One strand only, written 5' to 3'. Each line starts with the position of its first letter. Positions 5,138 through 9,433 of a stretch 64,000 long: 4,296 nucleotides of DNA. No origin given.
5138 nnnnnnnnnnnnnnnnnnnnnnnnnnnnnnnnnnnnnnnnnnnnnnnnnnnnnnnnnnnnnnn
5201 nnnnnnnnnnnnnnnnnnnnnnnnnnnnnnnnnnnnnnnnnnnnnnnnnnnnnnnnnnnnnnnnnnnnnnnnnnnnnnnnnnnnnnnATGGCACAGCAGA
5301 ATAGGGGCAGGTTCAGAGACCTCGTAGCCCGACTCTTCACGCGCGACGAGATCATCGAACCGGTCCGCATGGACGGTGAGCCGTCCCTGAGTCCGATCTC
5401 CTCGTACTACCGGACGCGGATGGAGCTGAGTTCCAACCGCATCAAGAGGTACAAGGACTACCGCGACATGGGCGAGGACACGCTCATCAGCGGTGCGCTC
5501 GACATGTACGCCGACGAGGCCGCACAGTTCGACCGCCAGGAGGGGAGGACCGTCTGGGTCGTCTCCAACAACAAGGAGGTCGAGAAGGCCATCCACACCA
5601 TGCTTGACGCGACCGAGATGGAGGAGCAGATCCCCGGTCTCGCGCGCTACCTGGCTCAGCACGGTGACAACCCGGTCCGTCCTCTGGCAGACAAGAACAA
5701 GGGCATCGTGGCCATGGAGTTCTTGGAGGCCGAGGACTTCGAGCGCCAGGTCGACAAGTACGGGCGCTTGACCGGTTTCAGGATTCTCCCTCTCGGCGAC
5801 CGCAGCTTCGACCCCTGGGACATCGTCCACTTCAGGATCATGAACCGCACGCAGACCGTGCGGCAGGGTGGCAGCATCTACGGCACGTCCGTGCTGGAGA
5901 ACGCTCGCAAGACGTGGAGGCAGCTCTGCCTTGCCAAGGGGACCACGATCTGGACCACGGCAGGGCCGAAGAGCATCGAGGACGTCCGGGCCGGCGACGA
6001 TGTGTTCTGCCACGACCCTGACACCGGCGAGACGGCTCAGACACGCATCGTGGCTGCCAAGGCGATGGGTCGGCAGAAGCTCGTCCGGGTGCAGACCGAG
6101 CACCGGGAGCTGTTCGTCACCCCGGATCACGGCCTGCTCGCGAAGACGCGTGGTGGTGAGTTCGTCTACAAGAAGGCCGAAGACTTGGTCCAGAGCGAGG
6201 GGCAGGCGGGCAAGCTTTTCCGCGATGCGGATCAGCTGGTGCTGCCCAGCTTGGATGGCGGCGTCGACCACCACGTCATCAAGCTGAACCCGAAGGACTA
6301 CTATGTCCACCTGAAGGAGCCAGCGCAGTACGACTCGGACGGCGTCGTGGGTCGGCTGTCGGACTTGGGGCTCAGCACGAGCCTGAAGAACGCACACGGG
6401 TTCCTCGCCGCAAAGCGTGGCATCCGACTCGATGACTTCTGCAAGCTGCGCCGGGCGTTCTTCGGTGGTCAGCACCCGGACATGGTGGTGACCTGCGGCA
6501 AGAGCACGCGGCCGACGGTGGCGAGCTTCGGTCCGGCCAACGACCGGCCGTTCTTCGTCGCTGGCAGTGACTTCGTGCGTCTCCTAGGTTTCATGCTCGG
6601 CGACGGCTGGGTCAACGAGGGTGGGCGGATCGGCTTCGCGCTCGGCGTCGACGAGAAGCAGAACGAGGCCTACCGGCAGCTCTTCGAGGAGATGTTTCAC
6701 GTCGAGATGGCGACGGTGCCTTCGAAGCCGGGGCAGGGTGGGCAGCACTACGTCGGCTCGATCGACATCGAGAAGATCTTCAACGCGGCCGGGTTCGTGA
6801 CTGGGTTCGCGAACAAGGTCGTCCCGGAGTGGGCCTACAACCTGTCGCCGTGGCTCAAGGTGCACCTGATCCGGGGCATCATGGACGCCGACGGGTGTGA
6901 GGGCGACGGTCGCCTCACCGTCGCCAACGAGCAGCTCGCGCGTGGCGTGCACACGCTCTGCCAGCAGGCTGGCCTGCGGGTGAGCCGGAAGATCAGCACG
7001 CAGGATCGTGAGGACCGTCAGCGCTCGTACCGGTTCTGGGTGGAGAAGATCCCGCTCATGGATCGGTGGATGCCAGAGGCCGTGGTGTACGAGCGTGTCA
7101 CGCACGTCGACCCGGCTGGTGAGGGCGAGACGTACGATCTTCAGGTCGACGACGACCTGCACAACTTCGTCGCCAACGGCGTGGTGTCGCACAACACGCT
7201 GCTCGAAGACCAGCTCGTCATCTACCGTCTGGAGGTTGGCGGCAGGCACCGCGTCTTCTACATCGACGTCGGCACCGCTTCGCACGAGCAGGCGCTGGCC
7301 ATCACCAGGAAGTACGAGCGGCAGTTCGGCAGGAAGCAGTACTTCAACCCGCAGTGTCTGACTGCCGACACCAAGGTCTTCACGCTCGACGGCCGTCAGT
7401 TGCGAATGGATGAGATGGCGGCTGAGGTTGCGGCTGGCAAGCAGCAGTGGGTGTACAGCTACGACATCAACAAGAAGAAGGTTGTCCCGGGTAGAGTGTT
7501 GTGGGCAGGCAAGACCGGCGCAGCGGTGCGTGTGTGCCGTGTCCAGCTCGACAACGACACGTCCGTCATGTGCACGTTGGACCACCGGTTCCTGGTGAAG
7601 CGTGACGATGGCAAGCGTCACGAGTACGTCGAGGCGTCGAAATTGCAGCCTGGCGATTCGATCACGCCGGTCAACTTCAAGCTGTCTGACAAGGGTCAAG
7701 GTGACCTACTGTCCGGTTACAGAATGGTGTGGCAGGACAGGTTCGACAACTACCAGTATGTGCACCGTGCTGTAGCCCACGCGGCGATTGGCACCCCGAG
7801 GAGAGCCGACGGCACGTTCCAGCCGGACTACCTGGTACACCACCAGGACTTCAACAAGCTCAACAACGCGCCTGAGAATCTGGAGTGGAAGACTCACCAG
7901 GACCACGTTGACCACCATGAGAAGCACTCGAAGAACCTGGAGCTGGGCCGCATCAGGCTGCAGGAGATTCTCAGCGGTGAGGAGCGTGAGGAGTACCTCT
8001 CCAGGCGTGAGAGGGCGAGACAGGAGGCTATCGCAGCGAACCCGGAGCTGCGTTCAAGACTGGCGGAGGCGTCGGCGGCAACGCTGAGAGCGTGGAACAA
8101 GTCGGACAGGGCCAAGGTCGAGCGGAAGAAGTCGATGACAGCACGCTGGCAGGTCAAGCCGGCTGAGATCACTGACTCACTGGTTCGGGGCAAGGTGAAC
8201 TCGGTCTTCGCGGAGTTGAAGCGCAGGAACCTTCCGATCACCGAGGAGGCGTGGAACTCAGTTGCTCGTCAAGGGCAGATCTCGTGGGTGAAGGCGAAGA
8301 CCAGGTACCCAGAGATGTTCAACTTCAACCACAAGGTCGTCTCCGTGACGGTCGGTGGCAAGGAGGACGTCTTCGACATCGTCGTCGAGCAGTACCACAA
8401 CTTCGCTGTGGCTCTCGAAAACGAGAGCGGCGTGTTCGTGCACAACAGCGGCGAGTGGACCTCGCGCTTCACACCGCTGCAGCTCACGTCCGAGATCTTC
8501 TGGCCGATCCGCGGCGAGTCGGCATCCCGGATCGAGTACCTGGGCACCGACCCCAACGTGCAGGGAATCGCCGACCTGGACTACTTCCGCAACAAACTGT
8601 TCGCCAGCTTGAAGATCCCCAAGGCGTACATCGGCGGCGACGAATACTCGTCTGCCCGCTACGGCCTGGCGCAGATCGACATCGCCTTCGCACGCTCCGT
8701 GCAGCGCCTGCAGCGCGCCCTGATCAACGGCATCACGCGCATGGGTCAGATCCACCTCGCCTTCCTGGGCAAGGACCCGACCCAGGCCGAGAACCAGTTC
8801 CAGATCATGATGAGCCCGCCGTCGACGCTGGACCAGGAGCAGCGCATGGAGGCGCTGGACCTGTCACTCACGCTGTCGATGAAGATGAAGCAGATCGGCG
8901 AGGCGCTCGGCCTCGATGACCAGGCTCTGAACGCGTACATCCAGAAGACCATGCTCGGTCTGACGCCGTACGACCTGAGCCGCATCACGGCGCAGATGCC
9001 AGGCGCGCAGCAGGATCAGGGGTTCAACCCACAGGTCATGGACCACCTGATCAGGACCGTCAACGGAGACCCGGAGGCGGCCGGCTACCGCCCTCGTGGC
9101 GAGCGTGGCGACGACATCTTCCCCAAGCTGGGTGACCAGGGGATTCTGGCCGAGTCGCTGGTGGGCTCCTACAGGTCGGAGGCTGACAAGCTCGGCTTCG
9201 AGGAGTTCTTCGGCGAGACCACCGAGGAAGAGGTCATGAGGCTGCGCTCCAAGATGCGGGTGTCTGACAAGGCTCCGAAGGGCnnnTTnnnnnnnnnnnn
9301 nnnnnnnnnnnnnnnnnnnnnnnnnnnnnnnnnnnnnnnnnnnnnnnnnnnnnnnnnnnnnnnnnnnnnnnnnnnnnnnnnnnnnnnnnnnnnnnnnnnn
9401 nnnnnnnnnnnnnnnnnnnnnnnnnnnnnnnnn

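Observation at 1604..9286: Three inteins in the packaging genes: one in the terminase P-loop and two, of different endonuclease types, in the portal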

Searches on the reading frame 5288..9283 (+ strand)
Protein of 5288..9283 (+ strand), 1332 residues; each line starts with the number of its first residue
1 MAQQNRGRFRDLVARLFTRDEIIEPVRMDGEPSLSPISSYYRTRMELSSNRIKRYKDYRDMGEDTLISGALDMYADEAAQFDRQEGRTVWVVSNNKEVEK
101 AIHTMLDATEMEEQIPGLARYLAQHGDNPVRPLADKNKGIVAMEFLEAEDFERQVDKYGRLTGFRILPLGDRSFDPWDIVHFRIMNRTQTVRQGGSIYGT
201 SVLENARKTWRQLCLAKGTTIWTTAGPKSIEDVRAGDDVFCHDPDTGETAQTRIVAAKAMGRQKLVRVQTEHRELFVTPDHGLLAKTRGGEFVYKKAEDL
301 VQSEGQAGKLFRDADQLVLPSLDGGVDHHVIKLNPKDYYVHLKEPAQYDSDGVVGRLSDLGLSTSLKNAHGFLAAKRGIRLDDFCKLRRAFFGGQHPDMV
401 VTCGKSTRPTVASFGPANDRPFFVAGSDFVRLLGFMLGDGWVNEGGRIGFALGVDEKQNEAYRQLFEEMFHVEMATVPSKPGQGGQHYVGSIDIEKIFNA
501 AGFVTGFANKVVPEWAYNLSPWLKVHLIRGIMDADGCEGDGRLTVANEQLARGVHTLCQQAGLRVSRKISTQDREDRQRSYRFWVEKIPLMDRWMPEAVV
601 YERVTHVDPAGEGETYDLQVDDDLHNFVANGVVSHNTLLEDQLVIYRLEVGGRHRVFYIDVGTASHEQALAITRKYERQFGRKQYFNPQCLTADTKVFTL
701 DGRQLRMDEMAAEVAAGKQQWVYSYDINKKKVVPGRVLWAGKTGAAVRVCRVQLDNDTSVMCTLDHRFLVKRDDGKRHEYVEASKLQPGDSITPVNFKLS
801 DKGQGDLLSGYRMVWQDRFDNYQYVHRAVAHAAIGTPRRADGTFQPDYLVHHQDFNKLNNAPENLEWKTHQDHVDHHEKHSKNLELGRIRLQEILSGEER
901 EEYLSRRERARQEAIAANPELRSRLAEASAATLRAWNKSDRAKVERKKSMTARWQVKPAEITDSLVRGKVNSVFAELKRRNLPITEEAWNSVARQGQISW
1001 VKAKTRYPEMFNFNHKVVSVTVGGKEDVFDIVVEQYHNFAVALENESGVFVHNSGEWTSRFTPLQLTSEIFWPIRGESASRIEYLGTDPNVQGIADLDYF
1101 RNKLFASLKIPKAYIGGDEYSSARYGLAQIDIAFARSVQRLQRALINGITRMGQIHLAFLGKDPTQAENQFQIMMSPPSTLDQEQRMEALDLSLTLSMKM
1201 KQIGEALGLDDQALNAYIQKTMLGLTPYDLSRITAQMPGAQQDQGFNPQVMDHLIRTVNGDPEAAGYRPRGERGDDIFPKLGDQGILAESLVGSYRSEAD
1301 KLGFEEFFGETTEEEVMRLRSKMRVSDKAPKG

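Call 4: search_protein_families(library=pfam, proteins=[window:5288-9283:+], max_evalue=0.01)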
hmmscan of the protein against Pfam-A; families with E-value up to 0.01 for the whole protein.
window:5288-9283:+ (1332 aa): 6 families
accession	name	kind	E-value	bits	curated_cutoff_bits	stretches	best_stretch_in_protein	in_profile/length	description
PF07230.16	Portal_T4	-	9.5e-34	117.3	22.9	2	1052-1237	240-430/433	Bacteriophage T4-like portal protein (Gp20)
PF14890.11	Intein_splicing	-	1.8e-28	99.8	35.8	2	701-1053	6-155/155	Intein splicing domain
PF13403.11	Hint_2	-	2e-07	31.9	28.4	1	214-302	2-102/147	Hint domain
PF13392.12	HNH_3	-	2.4e-06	27.5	24.8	1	825-874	3-45/46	HNH endonuclease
PF07591.16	PT-HINT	-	8.4e-05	23.3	27.7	1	221-270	2-51/137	Pretoxin HINT domain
PF15645.12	Tox-PLDMTX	-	0.0068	17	26.1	0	987-1060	20-87/142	Dermonecrotoxin of the Papain-like fold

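Call 5: search_protein_families(library=ncbifam, proteins=[window:5288-9283:+], max_evalue=0.01)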
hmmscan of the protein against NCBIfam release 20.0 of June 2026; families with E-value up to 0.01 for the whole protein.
window:5288-9283:+ (1332 aa): 11 families
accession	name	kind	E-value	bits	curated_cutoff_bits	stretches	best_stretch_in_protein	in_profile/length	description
NF052663.1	RtcB_rel_intein2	exception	2.5e-25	89.4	1050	1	690-1056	78-313/626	intein-containing RctB family protein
TIGR01445.1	intein_Nterm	domain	4.7e-15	56.4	24.5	2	690-770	1-83/83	intein N-terminal splicing region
NF005852.0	PRK07773.1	equivalog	5.4e-12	44.8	780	1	597-644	788-834/886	replicative DNA helicase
NF038162.1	RtcB_rel_intein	exception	9.8e-11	40.4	1150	2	686-793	91-188/961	intein-containing RtcB family protein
TIGR01443.1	intein_Cterm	domain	1e-10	41.5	15.6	2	614-637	1-24/24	intein C-terminal splicing region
NF003158.0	PRK04132.1-3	equivalog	3.7e-07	27.6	1750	0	653-783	611-738/1437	replication factor C small subunit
NF038136.1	rSAM_Rv_intein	exception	4.9e-07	29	700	1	690-882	76-261/574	intein-containing Rv2578c family radical SAM protein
NF011302.0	PRK14714.1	equivalog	7.1e-06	23.8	1791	1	704-797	964-1055/1350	DNA-directed DNA polymerase II large subunit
NF003159.0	PRK04132.1-4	equivalog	1.4e-05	23.3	999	0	263-302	121-161/852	replication factor C small subunit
NF038098.1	GyrA_w_intein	exception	5.2e-05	21.3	1850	1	600-637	501-538/1232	intein-containing DNA gyrase subunit A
NF011418.0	PRK14845.1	equivalog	0.00028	18.8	756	1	600-643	439-481/1049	translation initiation factor IF-2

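Call 6: search_protein_families(library=phrogs, proteins=[window:5288-9283:+], max_evalue=0.001)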
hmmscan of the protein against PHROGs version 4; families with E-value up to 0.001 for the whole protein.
window:5288-9283:+ (1332 aa): 12 families
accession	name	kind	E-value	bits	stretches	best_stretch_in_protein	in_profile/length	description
phrog_213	-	head and packaging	3.6e-29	102.7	2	1050-1249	303-506/528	portal protein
phrog_59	-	DNA, RNA and nucleotide metabolism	1.8e-15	58.2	1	809-921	174-246/423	HNH endonuclease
phrog_1497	-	head and packaging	1.1e-10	42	1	42-184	56-216/549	portal protein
phrog_7545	-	DNA, RNA and nucleotide metabolism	9.2e-10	39.9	1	771-887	46-143/160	HNH endonuclease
phrog_21964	-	DNA, RNA and nucleotide metabolism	8.2e-09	36.4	1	811-883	150-218/244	HNH endonuclease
phrog_959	-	DNA, RNA and nucleotide metabolism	1.9e-07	31.9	1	824-883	59-112/138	HNH endonuclease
phrog_15471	-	DNA, RNA and nucleotide metabolism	2.9e-06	28.3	1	821-884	30-87/183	HNH endonuclease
phrog_28563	-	unknown function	3.1e-05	25.2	0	1016-1054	37-71/98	-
phrog_1492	-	DNA, RNA and nucleotide metabolism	7.4e-05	23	1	809-881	96-163/414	HNH endonuclease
phrog_18112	-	other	8.2e-05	23.3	0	604-637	3-36/207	recombinase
phrog_826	-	DNA, RNA and nucleotide metabolism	0.00013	22.6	1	809-879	95-160/281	HNH endonuclease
phrog_17415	-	head and packaging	0.00046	19.3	0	538-636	320-406/940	terminase large subunit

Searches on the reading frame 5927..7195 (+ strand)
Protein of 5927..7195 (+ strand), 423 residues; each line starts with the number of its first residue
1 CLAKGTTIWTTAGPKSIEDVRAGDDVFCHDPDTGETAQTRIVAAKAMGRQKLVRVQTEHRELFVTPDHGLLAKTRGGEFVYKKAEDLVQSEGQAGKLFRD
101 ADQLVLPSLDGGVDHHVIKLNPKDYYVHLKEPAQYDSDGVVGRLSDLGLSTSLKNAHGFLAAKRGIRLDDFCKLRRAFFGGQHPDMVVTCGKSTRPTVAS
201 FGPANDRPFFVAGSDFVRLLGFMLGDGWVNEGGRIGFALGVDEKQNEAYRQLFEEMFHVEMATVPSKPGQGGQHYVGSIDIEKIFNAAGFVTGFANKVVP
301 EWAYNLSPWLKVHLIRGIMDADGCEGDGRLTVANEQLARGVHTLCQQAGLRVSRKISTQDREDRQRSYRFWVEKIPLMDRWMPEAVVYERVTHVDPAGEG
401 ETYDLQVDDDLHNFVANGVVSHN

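Call 7: search_protein_families(library=pfam, proteins=[window:5927-7195:+], max_evalue=1)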
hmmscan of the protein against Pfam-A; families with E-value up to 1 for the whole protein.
seq(423 aa): 4 families
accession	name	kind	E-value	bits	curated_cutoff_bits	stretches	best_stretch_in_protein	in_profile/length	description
PF14890.11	Intein_splicing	-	8.7e-12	45.5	35.8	1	37-423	34-155/155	Intein splicing domain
PF13403.11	Hint_2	-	4e-07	30.9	28.4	1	1-89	2-102/147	Hint domain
PF07591.16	PT-HINT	-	0.00021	22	27.7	1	8-57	2-51/137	Pretoxin HINT domain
PF14623.11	Vint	-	0.091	13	27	1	6-74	7-68/166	Hint-domain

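Call 32: search_solved_structures(query=window:5927-7195:+, max_evalue=0.01, show_alignments=1)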
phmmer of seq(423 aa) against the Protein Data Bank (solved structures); distinct sequences matched with E-value up to 0.01: 2.
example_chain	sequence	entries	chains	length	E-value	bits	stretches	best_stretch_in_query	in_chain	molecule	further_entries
2lwy_A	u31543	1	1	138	0.003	19.6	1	3-76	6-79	BACTERIAL INTEIN-LIKE DOMAIN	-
6zgq_A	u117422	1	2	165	0.0044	19.1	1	2-93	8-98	AceL NrdHF-1-1 Intein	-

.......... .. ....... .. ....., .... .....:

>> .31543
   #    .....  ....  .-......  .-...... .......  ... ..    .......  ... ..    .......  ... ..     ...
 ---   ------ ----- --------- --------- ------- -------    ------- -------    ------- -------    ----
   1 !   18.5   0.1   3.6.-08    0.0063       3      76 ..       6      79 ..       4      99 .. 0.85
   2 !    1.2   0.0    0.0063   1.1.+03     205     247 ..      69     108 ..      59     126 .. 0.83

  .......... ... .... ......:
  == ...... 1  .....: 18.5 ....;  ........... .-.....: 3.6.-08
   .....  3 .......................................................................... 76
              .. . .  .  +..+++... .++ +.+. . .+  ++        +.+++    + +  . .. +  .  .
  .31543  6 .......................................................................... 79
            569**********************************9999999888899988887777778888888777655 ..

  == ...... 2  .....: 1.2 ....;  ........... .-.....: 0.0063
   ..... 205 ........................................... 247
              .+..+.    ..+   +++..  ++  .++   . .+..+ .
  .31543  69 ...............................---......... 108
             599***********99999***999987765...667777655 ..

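Call 39: find_homologous_proteins(query=window:5927-7195:+, max_evalue=0.00001)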
Query seq(423 aa) (423 aa): 2 proteins with E <= 0.00001 among 5101 candidates.
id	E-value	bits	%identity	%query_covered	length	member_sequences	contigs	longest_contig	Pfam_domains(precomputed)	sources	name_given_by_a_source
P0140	2.1e-49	187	39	75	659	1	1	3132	PF07230.17,PF14890.12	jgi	jgi:hypothetical protein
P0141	2.2e-36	144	33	78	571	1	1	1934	PF14890.12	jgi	jgi:hypothetical protein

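Call 52: predict_structure(alignment_id=A1)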
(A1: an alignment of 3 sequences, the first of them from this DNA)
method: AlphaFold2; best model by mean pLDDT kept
length: 423 residues; sequences in the alignment: 3
mean_pLDDT: 64.9   pTM: 0.57
mean pLDDT of the five models: 64.9, 60.9, 60.5, 57.9, 54.1
residues with pLDDT >= 90: 10; 70-90: 196; 50-70: 102; < 50: 115
segments of 3 or more residues with pLDDT < 50: 1-5, 43-65, 67-69, 76-79, 87-111, 361-363, 376-423
pLDDT, mean of each block of 10 residues (from residue 1): 52 64 65 63 42 42 46 49 51 46 39 75 86 67 87 88 86 79 74 79 70 89 83 73 76 87 66 80 86 72 79 86 70 82 75 60 61 50 26 32 32 25 22
secondary structure, 60 per line:
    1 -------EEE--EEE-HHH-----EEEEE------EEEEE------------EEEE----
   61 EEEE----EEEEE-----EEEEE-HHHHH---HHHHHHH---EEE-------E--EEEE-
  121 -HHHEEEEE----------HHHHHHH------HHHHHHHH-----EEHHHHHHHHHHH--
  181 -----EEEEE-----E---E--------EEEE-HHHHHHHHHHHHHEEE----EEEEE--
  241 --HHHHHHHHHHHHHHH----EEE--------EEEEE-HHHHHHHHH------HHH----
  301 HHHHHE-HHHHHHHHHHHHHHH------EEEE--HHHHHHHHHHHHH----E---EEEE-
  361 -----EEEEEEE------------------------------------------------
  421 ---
elements in order: E8-10 E13-15 E25-29 E36-40 E53-56 E61-64 E69-73 E79-83 H85-89 H93-99 E103-105 E116-119 E125-129 H140-146 H153-160 H168-178 E186-190 E209-212 H214-226 E227-229 E234-238 H243-257 E262-264 E273-277 H279-287 H301-305 H308-322 E329-332 H335-347 E356-359 E366-372

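Call 55: fold_search(model_id=the predicted structure, library=pdb)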
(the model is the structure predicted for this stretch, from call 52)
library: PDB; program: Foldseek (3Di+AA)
matches with E <= 10: 527; with E <= 0.001: 44
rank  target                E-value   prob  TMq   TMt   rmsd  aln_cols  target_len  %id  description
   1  7qsu                  4.6e-11  1.00  0.33  0.38  16.7       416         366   13  Crystal structure of homing endonuclease-associated TliVMA intein (C1A, d333-339) (released 2022-03-30)
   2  2cw7                  1.3e-10  1.00  0.38  0.31  12.3       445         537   14  Crystal structure of intein homing endonuclease II (released 2006-04-18)
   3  7qss                  2.8e-09  1.00  0.33  0.33  16.7       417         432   14  Crystal structure of homing endonuclease-associated TliVMA intein (C1A) (released 2022-03-30)
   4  1vde_B                5.2e-08  1.00  0.32  0.32  18.1       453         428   12  PI-SCEI, A HOMING ENDONUCLEASE WITH PROTEIN SPLICING ACTIVITY (released 1998-04-08)
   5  7qst                  1.3e-07  1.00  0.31  0.35  17.5       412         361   14  Crystal structure of homing endonuclease-associated PhoVMA intein (C1A) (released 2022-03-30)
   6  1um2_B                2.7e-07  1.00  0.33  0.34  15.7       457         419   12  Crystal Structure of the Vma1-Derived Endonuclease with the Ligated Extein Segment (released 2004-09-22)
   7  1jva_B                6.7e-07  1.00  0.33  0.33  18.3       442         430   13  CRYSTAL STRUCTURE OF THE VMA1-DERIVED ENDONUCLEASE BEARING THE N AND C EXTEIN PROPEPTIDES (released 2002-08-29)
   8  1ef0_A                7.6e-07  1.00  0.32  0.32  22.4       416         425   13  CRYSTAL STRUCTURE OF PI-SCEI MINIPRECURSOR (released 2000-06-07)
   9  1vde_A                8.5e-07  1.00  0.32  0.32  18.0       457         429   12  PI-SCEI, A HOMING ENDONUCLEASE WITH PROTEIN SPLICING ACTIVITY (released 1998-04-08)
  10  1ef0_B                1.5e-06  1.00  0.29  0.31  21.9       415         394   13  CRYSTAL STRUCTURE OF PI-SCEI MINIPRECURSOR (released 2000-06-07)
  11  1jva_A                8.8e-06  1.00  0.31  0.31  17.9       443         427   14  CRYSTAL STRUCTURE OF THE VMA1-DERIVED ENDONUCLEASE BEARING THE N AND C EXTEIN PROPEPTIDES (released 2002-08-29)
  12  1um2_A                1.2e-05  1.00  0.31  0.32  16.9       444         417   12  Crystal Structure of the Vma1-Derived Endonuclease with the Ligated Extein Segment (released 2004-09-22)
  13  5a0w_D                1.6e-05  1.00  0.28  0.56   4.4       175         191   15  THE CRYSTAL STRUCTURE OF I-DMOI E117A IN COMPLEX WITH ITS TARGET DNA AND IN THE PRESENCE OF 2MM MN (released 2016-05-11)
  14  5akf_E                1.6e-05  1.00  0.27  0.59   4.5       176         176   16  THE CRYSTAL STRUCTURE OF I-DMOI Q42AK120M IN COMPLEX WITH ITS TARGET DNA NICKED IN THE CODING STRAND A AND IN THE PRES (released 2015-06-17)
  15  5ak9_J                2.8e-05  1.00  0.28  0.59   4.5       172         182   16  THE CRYSTAL STRUCTURE OF I-DMOI Q42AK120M IN COMPLEX WITH ITS TARGET DNA IN THE PRESENCE OF 2MM MN (released 2015-06-17)
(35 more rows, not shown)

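Call 66: search_dna_similar(query=window:5927-7195:+, collection=phages, mode=protein, max_rows=25, max_evalue=0.001)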
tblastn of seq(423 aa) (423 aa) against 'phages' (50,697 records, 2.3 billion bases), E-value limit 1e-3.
Records with a match: 3; places in all: 3; records where one place covers at least 80% of the query: 0.
Best place of each record, by identity: <60% 3.
By first word of the organism name: EBPR 1; uncultured 1; Ruminococcus 1.
By host as written in the record: - 2; Ruminococcus sp. 1.
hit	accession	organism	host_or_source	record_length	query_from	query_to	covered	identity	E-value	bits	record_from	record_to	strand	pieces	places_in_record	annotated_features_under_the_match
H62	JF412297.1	EBPR siphovirus 2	-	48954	211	423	50%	26.4%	3e-6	56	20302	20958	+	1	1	gp44: methylase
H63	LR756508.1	uncultured phage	metagenomic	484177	1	112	26%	35.7%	8e-10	67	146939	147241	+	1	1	record has no annotation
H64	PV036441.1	Ruminococcus phage NatCom_29429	Ruminococcus sp.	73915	1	76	18%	35.5%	5e-5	52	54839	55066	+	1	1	hypothetical protein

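Call 70: search_protein_families(library=pfam, proteins=[P0140, P0141], max_evalue=0.001)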
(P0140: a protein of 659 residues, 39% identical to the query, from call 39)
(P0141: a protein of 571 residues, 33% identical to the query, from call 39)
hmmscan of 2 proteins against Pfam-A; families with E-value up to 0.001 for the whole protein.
P0140 (659 aa): 3 families
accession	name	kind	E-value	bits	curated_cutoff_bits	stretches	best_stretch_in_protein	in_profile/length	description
PF07230.16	Portal_T4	-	1.2e-28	100.5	22.9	1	328-531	192-403/433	Bacteriophage T4-like portal protein (Gp20)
PF14890.11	Intein_splicing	-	5.2e-07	30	35.8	1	235-324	107-155/155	Intein splicing domain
PF14528.11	LAGLIDADG_3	-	0.00021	21.9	22.5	1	198-248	1-50/82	LAGLIDADG-like domain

P0141 (571 aa): 2 families
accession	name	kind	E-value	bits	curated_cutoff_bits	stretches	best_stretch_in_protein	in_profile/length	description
PF14890.11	Intein_splicing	-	3.8e-06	27.2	35.8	1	270-422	19-96/155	Intein splicing domain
PF13403.11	Hint_2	-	0.00029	21.7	28.4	1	249-292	2-45/147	Hint domain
